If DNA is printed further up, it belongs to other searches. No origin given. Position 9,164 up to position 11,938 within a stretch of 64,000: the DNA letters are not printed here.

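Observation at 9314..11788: Apparently catalytically dead GlgB with CBM48, coiled coil and histone-like tail: candidate glycogen-granule/nucleoid tether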

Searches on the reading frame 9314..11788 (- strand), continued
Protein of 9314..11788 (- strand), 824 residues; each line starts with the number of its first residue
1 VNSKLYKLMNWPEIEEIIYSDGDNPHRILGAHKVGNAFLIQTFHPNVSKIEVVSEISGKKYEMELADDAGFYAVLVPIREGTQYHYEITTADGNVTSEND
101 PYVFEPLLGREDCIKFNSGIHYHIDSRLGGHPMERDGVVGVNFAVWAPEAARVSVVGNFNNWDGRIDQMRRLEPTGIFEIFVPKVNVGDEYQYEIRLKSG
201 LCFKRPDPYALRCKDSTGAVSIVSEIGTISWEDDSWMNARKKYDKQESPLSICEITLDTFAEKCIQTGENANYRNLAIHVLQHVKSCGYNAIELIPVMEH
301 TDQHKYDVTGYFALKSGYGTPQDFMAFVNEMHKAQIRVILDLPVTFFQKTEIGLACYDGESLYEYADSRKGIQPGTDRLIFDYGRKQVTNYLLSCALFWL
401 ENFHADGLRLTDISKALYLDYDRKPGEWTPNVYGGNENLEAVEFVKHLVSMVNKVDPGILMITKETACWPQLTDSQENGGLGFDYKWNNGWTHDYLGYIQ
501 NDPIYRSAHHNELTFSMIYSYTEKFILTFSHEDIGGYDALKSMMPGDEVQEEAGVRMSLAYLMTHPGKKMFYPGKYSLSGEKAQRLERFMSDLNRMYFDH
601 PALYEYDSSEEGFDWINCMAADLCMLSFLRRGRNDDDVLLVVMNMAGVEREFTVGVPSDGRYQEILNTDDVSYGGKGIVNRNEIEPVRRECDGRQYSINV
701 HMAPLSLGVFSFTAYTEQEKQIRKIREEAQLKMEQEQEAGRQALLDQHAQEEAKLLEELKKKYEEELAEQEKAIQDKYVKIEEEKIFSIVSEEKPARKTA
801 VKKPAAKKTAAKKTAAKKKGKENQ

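Call 7: find_homologous_proteins(query=window:9314-11788:-, max_evalue=1e-20)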
Query window:9314-11788:- (824 aa): 6916 proteins with E <= 1e-20 among 8000 candidates; the best 120 are listed.
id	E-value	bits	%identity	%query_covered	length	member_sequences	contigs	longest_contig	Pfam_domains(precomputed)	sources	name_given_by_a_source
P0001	0.0e+0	1906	99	100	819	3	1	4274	PF22019.3,PF02922.25,PF00128.32,PF02806.25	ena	-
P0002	0.0e+0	1776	91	100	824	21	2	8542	PF22019.3,PF02922.25,PF00128.32,PF02806.25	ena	-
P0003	0.0e+0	1542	77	100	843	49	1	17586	PF22019.3,PF02922.25,PF00128.32,PF02806.25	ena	-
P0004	0.0e+0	1282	67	97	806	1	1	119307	PF22019.3,PF02922.25,PF00128.32,PF02806.25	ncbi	-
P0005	0.0e+0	1201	64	96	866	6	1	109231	PF22019.3,PF02922.25,PF00128.32,PF02806.25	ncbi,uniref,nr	ncbi:1,4-alpha-glucan branching enzyme [Butyrivibrio sp. NC3005]|uniref:1,4-alpha-glucan branching e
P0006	0.0e+0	1169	62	96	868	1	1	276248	PF22019.3,PF02922.25,PF00128.32,PF02806.25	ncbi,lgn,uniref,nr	ncbi:1,4-alpha-glucan branching enzyme [Butyrivibrio sp. MC2013]|uniref:1,4-alpha-glucan branching e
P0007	0.0e+0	1165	61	98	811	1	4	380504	PF22019.3,PF02922.25,PF00128.32,PF02806.25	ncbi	-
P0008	0.0e+0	1149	61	98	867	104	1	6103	PF22019.3,PF02922.25,PF00128.32,PF02806.25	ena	-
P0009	0.0e+0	1135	60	99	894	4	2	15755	PF22019.3,PF02922.25,PF00128.32,PF02806.25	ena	-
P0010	0.0e+0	1129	61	96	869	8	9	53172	PF22019.3,PF02922.25,PF00128.32,PF02806.25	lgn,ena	-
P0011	0.0e+0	1101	57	96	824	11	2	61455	PF22019.3,PF02922.25,PF00128.32,PF02806.25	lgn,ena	-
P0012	0.0e+0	1099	58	96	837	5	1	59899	PF22019.3,PF02922.25,PF00128.32,PF02806.25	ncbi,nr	ncbi:MAG: 1,4-alpha-glucan branching protein GlgB [Butyrivibrio sp.]|nr:1,4-alpha-glucan branching p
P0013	0.0e+0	1099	57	98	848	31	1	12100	PF22019.3,PF02922.25,PF00128.32,PF02806.25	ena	-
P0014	0.0e+0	1097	57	98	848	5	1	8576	PF22019.3,PF02922.25,PF00128.32,PF02806.25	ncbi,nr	ncbi:MAG: 1,4-alpha-glucan branching protein GlgB [Butyrivibrio sp.]|nr:1,4-alpha-glucan branching p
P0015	0.0e+0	1095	57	96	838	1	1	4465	PF22019.3,PF02922.25,PF00128.32,PF02806.25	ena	-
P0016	0.0e+0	1095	54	100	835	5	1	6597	PF22019.3,PF02922.25,PF00128.32,PF02806.25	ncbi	-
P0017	0.0e+0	1095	57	96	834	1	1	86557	PF22019.3,PF02922.25,PF00128.32,PF07382.17,PF02806.25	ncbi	-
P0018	0.0e+0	1093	57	100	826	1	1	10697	PF22019.3,PF02922.25,PF00128.32,PF02806.25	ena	-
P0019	0.0e+0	1092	54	99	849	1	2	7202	PF22019.3,PF02922.25,PF00128.32,PF02806.25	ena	-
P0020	0.0e+0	1092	57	96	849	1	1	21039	PF22019.3,PF02922.25,PF00128.32,PF02806.25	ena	-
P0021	0.0e+0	1092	57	96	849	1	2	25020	PF22019.3,PF02922.25,PF00128.32,PF02806.25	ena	-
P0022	0.0e+0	1092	57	96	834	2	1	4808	PF22019.3,PF02922.25,PF00128.32,PF02806.25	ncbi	-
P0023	0.0e+0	1092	57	96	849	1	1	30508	PF22019.3,PF02922.25,PF00128.32,PF02806.25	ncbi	-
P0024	0.0e+0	1092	56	97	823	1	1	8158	PF22019.3,PF02922.25,PF00128.32,PF02806.25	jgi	jgi:1,4-alpha-glucan branching enzyme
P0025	0.0e+0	1092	54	99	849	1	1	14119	PF22019.3,PF02922.25,PF00128.32,PF02806.25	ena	-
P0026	0.0e+0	1091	56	96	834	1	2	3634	PF22019.3,PF02922.25,PF00128.32,PF02806.25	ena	-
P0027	0.0e+0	1091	57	96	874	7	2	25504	PF22019.3,PF02922.25,PF00128.32,PF02806.25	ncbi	-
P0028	0.0e+0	1091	56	96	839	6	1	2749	PF22019.3,PF02922.25,PF00128.32,PF02806.25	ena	-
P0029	0.0e+0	1091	57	96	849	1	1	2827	PF22019.3,PF02922.25,PF00128.32,PF02806.25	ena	-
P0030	0.0e+0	1091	57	96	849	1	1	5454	PF22019.3,PF02922.25,PF00128.32,PF02806.25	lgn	-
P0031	0.0e+0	1090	56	96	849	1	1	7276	PF22019.3,PF02922.25,PF00128.32,PF02806.25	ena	-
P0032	0.0e+0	1089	57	99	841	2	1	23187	PF22019.3,PF02922.25,PF00128.32,PF02806.25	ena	-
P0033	0.0e+0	1089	56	98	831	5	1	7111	PF22019.3,PF02922.25,PF00128.32,PF02806.25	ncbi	-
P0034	0.0e+0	1089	57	96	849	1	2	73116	PF22019.3,PF02922.25,PF00128.32,PF02806.25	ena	-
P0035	0.0e+0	1089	59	94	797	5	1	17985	PF22019.3,PF02922.25,PF00128.32,PF02806.25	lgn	-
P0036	0.0e+0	1089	56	96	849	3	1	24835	PF22019.3,PF02922.25,PF00128.32,PF02806.25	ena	-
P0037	0.0e+0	1088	57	96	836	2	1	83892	PF22019.3,PF02922.25,PF00128.32,PF02806.25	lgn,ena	-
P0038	0.0e+0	1088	56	96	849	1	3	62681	PF22019.3,PF02922.25,PF00128.32,PF02806.25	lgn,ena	-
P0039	0.0e+0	1088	54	99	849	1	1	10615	PF22019.3,PF02922.25,PF00128.32,PF02806.25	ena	-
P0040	0.0e+0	1088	56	96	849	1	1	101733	PF22019.3,PF02922.25,PF00128.32,PF02806.25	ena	-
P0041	0.0e+0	1088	57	96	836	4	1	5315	PF22019.3,PF02922.25,PF00128.32,PF02806.25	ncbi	-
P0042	0.0e+0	1088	57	96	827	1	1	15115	PF22019.3,PF02922.25,PF00128.32,PF02806.25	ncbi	-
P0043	0.0e+0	1088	57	96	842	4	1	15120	PF22019.3,PF02922.25,PF00128.32,PF02806.25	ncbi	-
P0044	0.0e+0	1087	56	96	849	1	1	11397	PF22019.3,PF02922.25,PF00128.32,PF02806.25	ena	-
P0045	0.0e+0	1086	56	96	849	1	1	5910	PF22019.3,PF02922.25,PF00128.32,PF02806.25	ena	-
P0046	0.0e+0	1085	56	96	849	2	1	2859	PF22019.3,PF02922.25,PF00128.32,PF02806.25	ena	-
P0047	0.0e+0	1085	56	100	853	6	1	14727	PF22019.3,PF02922.25,PF00128.32,PF02806.25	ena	-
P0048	0.0e+0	1085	56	100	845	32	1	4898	PF22019.3,PF02922.25,PF00128.32,PF02806.25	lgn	-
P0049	0.0e+0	1084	56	96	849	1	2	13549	PF22019.3,PF02922.25,PF00128.32,PF02806.25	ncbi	-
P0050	0.0e+0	1083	57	96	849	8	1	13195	PF22019.3,PF02922.25,PF00128.32,PF02806.25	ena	-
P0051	0.0e+0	1083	56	96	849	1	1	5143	PF22019.3,PF02922.25,PF00128.32,PF02806.25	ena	-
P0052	0.0e+0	1081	57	98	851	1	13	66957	PF22019.3,PF02922.25,PF00128.32,PF02806.25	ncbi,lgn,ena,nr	ncbi:MAG: 1,4-alpha-glucan branching protein GlgB [Butyrivibrio sp.]|nr:1,4-alpha-glucan branching p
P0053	0.0e+0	1081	57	96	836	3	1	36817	PF22019.3,PF02922.25,PF00128.32,PF02806.25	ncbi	-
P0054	0.0e+0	1080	55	96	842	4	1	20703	PF22019.3,PF02922.25,PF00128.32,PF02806.25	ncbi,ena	-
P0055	0.0e+0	1080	57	95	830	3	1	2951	PF22019.3,PF02922.25,PF00128.32,PF02806.25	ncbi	-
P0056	0.0e+0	1079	56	100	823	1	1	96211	PF22019.3,PF02922.25,PF00128.32,PF02806.25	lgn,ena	-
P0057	0.0e+0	1079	57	99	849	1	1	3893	PF22019.3,PF02922.25,PF00128.32,PF02806.25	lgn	-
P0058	0.0e+0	1079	57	99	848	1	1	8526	PF22019.3,PF02922.25,PF00128.32,PF02806.25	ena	-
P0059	0.0e+0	1079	56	98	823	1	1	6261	PF22019.3,PF02922.25,PF00128.32,PF02806.25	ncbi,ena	-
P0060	0.0e+0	1079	56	99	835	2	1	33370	PF22019.3,PF02922.25,PF00128.32,PF02806.25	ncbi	-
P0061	0.0e+0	1078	55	100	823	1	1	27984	PF22019.3,PF02922.25,PF00128.32,PF02806.25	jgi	-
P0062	0.0e+0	1078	57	99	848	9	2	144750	PF22019.3,PF02922.25,PF00128.32,PF02806.25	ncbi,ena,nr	ncbi:MAG: 1,4-alpha-glucan branching protein GlgB [Butyrivibrio sp.]|nr:1,4-alpha-glucan branching p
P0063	0.0e+0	1078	56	94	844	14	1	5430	PF22019.3,PF02922.25,PF00128.32,PF02806.25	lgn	-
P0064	0.0e+0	1077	55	98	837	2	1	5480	PF22019.3,PF02922.25,PF00128.32,PF02806.25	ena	-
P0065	0.0e+0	1076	57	96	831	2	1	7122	PF22019.3,PF02922.25,PF00128.32,PF02806.25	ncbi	-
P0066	0.0e+0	1076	57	99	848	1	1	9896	PF22019.3,PF02922.25,PF00128.32,PF02806.25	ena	-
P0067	0.0e+0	1076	55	97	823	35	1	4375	PF22019.3,PF02922.25,PF00128.32,PF02806.25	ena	-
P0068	0.0e+0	1076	56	99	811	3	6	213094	PF22019.3,PF02922.25,PF00128.32,PF02806.25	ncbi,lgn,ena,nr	ncbi:MAG: 1,4-alpha-glucan branching protein GlgB [Butyrivibrio sp.]|nr:1,4-alpha-glucan branching p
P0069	0.0e+0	1076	55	97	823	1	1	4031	PF22019.3,PF02922.25,PF00128.32,PF02806.25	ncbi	-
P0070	0.0e+0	1075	56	99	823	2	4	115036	PF22019.3,PF02922.25,PF00128.32,PF02806.25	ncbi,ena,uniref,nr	ncbi:MAG: 1,4-alpha-glucan branching protein GlgB [Butyrivibrio sp.]|uniref:1,4-alpha-glucan branchi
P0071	0.0e+0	1075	56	99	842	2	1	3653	PF22019.3,PF02922.25,PF00128.32,PF02806.25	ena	-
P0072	0.0e+0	1075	56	99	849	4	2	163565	PF22019.3,PF02922.25,PF00128.32,PF02806.25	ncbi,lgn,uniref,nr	ncbi:1,4-alpha-glucan branching protein GlgB [Butyrivibrio sp. LC3010]|uniref:1,4-alpha-glucan branc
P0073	0.0e+0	1074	57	96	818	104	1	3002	PF22019.3,PF02922.25,PF00128.32,PF02806.25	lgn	-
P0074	0.0e+0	1072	56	96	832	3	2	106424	PF22019.3,PF02922.25,PF00128.32,PF02806.25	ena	-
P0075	0.0e+0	1072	55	99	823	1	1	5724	PF22019.3,PF02922.25,PF00128.32,PF02806.25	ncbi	-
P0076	0.0e+0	1071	58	96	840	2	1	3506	PF22019.3,PF02922.25,PF00128.32,PF02806.25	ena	-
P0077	0.0e+0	1071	56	95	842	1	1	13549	PF22019.3,PF02922.25,PF00128.32,PF02806.25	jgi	jgi:1,4-alpha-glucan branching enzyme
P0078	0.0e+0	1070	55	98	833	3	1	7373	PF22019.3,PF02922.25,PF00128.32,PF02806.25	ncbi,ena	-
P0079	0.0e+0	1070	56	96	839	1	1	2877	PF22019.3,PF02922.25,PF00128.32,PF02806.25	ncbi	-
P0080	0.0e+0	1069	55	100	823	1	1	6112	PF22019.3,PF02922.25,PF00128.32,PF02806.25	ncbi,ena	-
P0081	0.0e+0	1069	55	100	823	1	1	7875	PF22019.3,PF02922.25,PF00128.32,PF02806.25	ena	-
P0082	0.0e+0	1069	57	96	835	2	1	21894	PF22019.3,PF02922.25,PF00128.32,PF02806.25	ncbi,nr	ncbi:MAG: 1,4-alpha-glucan branching protein GlgB [Butyrivibrio sp.]|nr:1,4-alpha-glucan branching p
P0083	0.0e+0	1069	56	95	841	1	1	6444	PF22019.3,PF02922.25,PF00128.32,PF02806.25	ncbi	-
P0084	0.0e+0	1069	56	96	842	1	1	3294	PF22019.3,PF02922.25,PF00128.32,PF02806.25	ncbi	-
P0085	0.0e+0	1068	55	98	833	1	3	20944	PF22019.3,PF02922.25,PF00128.32,PF02806.25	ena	-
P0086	0.0e+0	1067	56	96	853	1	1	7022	PF22019.3,PF02922.25,PF00128.32,PF02806.25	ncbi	-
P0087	0.0e+0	1067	55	99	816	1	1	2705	PF22019.3,PF02922.25,PF00128.32,PF02806.25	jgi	jgi:1,4-alpha-glucan branching enzyme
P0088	0.0e+0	1066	55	100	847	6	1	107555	PF22019.3,PF02922.25,PF00128.32,PF02806.25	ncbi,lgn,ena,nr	nr:1,4-alpha-glucan branching protein GlgB [uncultured Butyrivibrio sp.]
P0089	0.0e+0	1066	55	99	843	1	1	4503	PF22019.3,PF02922.25,PF00128.32,PF02806.25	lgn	-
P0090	0.0e+0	1065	55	98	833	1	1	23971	PF22019.3,PF02922.25,PF00128.32,PF02806.25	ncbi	-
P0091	0.0e+0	1065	56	96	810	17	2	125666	PF22019.3,PF02922.25,PF00128.32,PF02806.25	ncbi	-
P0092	0.0e+0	1065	55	98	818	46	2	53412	PF22019.3,PF02922.25,PF00128.32,PF02806.25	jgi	-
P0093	0.0e+0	1065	55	100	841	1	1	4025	PF22019.3,PF02922.25,PF00128.32,PF02806.25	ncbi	-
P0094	0.0e+0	1065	56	99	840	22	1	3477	PF22019.3,PF02922.25,PF00128.32,PF02806.25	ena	-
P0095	0.0e+0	1065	55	99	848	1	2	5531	PF22019.3,PF02922.25,PF00128.32,PF02806.25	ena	-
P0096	0.0e+0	1062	55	97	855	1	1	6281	PF22019.3,PF02922.25,PF00128.32,PF02806.25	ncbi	-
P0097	0.0e+0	1061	56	96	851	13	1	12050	PF22019.3,PF02922.25,PF00128.32,PF02806.25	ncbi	-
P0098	0.0e+0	1060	55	97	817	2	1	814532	PF22019.3,PF02922.25,PF00128.32,PF02806.25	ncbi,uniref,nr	ncbi:1,4-alpha-glucan branching protein GlgB [Butyrivibrio sp. CB08]|uniref:1,4-alpha-glucan branchi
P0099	0.0e+0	1060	55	100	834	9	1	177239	PF22019.3,PF02922.25,PF00128.32,PF02806.25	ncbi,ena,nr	ncbi:MAG: 1,4-alpha-glucan branching protein GlgB [Butyrivibrio sp.]|nr:1,4-alpha-glucan branching p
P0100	0.0e+0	1060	56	96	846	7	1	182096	PF22019.3,PF02922.25,PF00128.32,PF02806.25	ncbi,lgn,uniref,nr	ncbi:1,4-alpha-glucan branching protein GlgB [Butyrivibrio sp. AE3006]|uniref:1,4-alpha-glucan branc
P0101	0.0e+0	1059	55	98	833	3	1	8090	PF22019.3,PF02922.25,PF00128.32,PF02806.25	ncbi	-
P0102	0.0e+0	1059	56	99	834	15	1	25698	PF22019.3,PF02922.25,PF00128.32,PF02806.25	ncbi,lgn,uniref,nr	ncbi:1,4-alpha-glucan branching enzyme [Butyrivibrio hungatei DSM 14810]|uniref:1,4-alpha-glucan bra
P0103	0.0e+0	1058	57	96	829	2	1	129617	PF22019.3,PF02922.25,PF00128.32,PF02806.25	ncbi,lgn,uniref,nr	ncbi:1,4-alpha-glucan branching enzyme [Butyrivibrio sp. INlla18]|uniref:1,4-alpha-glucan branching 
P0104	0.0e+0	1058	55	96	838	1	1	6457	PF22019.3,PF02922.25,PF00128.32,PF02806.25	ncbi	-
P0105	0.0e+0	1057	56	98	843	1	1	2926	PF22019.3,PF02922.25,PF00128.32,PF02806.25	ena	-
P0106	0.0e+0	1057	55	96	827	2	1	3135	PF22019.3,PF02922.25,PF00128.32,PF02806.25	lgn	-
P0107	0.0e+0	1057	56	98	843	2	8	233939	PF22019.3,PF02922.25,PF00128.32,PF02806.25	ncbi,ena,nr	ncbi:MAG: 1,4-alpha-glucan branching protein GlgB [Butyrivibrio sp.]|nr:1,4-alpha-glucan branching p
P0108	0.0e+0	1056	56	95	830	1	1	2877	PF22019.3,PF02922.25,PF00128.32,PF02806.25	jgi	jgi:1,4-alpha-glucan branching enzyme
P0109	0.0e+0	1056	55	98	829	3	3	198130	PF22019.3,PF02922.25,PF00128.32,PF02806.25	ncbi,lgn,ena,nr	ncbi:MAG: 1,4-alpha-glucan branching protein GlgB [Butyrivibrio sp.]|nr:1,4-alpha-glucan branching p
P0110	0.0e+0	1056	55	95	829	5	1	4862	PF22019.3,PF02922.25,PF00128.32,PF02806.25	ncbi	-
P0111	0.0e+0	1056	54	100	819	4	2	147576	PF22019.3,PF02922.25,PF00128.32,PF02806.25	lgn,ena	-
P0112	0.0e+0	1054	56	98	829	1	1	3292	PF22019.3,PF02922.25,PF00128.32,PF02806.25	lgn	-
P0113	0.0e+0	1054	54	100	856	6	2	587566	PF22019.3,PF02922.25,PF00128.32,PF02806.25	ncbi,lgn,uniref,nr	ncbi:1,4-alpha-glucan branching enzyme [Butyrivibrio sp. ob235]|uniref:1,4-alpha-glucan branching pr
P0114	0.0e+0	1054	55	98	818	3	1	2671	PF22019.3,PF02922.25,PF00128.32,PF02806.25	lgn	-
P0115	0.0e+0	1053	55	98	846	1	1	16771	PF22019.3,PF02922.25,PF00128.32,PF02806.25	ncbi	-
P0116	0.0e+0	1053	56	98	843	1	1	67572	PF22019.3,PF02922.25,PF00128.32,PF02806.25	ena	-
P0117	0.0e+0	1053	56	98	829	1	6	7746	PF22019.3,PF02922.25,PF00128.32,PF02806.25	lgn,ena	-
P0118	0.0e+0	1052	56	96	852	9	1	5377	PF22019.3,PF02922.25,PF00128.32,PF07382.17,PF02806.25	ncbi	-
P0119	0.0e+0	1051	55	95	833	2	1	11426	PF22019.3,PF02922.25,PF00128.32,PF02806.25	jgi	jgi:1,4-alpha-glucan branching enzyme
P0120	0.0e+0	1051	55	99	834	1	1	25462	PF22019.3,PF02922.25,PF00128.32,PF02806.25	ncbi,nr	ncbi:MAG: 1,4-alpha-glucan branching protein GlgB [Butyrivibrio sp.]|nr:1,4-alpha-glucan branching p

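Call 25: find_related_loci(query=A1, collection=genome_contigs, flank=10000)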
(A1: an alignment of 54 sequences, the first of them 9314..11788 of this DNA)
Query A1 (824 aa) in genome_contigs; peptide patterns used: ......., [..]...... (x = any residue, [..] = any of these).
424 stretches matched a pattern; 331 encode a relative of the query (tblastn E <= 1e-3); the best 80 are kept; 80 distinct loci.
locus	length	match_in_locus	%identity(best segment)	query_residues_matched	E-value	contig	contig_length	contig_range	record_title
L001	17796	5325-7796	91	1-824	0e+0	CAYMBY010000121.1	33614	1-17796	MAG TPA_asm: uncultured Butyrivibrio sp. isolate binchicken_co229_192 genome assembly, contig: k141_723546, whole genome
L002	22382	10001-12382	64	1-795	0e+0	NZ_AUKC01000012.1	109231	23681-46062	Butyrivibrio sp. NC3005 G634DRAFT_scaffold00009.9_C, whole genome shotgun sequence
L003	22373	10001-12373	62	1-792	0e+0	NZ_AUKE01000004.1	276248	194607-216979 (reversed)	Butyrivibrio sp. MC2013 G636DRAFT_scaffold00003.3_C, whole genome shotgun sequence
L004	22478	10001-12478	59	1-822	0e+0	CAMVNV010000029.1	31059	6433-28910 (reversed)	MAG TPA_asm: uncultured Butyrivibrio sp. isolate SRR8387721_bin.9_metaWRAP_v1.3_MAG genome assembly, contig: ERZ14209545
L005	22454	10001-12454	56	1-818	0e+0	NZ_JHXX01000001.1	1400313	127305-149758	Butyrivibrio sp. MC2021 T359DRAFT_scaffold00001.1_C, whole genome shotgun sequence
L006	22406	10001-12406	56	1-806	0e+0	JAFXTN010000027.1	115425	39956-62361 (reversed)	MAG: Butyrivibrio sp. isolate RGIG6732 Sheep_Rumen-2__c1217834, whole genome shotgun sequence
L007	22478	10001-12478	55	1-817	0e+0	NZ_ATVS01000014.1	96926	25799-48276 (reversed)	Butyrivibrio sp. AE3009 G588DRAFT_scaffold00014.14_C, whole genome shotgun sequence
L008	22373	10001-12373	57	1-793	0e+0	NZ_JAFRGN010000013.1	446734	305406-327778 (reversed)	MAG: Butyrivibrio sp. isolate RGIG2449 Goat_Ileum.Co__c133219, whole genome shotgun sequence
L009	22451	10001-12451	55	1-820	0e+0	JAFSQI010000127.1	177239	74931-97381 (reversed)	MAG: Butyrivibrio sp. isolate RGIG3377 Goat_Reticulum.Co__c2140221, whole genome shotgun sequence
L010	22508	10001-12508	55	1-821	0e+0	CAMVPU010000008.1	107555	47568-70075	MAG TPA_asm: uncultured Butyrivibrio sp. isolate SRR8387718_bin.50_metaWRAP_v1.3_MAG genome assembly, contig: ERZ1420954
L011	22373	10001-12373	56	1-792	0e+0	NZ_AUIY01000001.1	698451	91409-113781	Butyrivibrio sp. XPD2002 G587DRAFT_scaffold00001.1_C, whole genome shotgun sequence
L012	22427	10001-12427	56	1-816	0e+0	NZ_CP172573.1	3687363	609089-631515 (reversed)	Butyrivibrio sp. JL13D10 chromosome 1, complete sequence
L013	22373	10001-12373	56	1-792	0e+0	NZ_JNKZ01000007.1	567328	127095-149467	Butyrivibrio sp. NC2002 T543DRAFT_scaffold00004.4_C, whole genome shotgun sequence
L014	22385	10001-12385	56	1-797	0e+0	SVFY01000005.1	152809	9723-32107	MAG: Butyrivibrio sp. isolate SIG344 NODE_159_length_152809_cov_36.579139, whole genome shotgun sequence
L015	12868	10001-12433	56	1-815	0e+0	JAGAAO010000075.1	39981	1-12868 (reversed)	MAG: Butyrivibrio sp. isolate RGIG8267 Water_buffalos_Rumen-5__c2044339, whole genome shotgun sequence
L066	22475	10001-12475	47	1-777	0e+0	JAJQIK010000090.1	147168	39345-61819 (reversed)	MAG: Clostridiales bacterium isolate U.9_7 NODE_12_length_147168_cov_12.728569, whole genome shotgun sequence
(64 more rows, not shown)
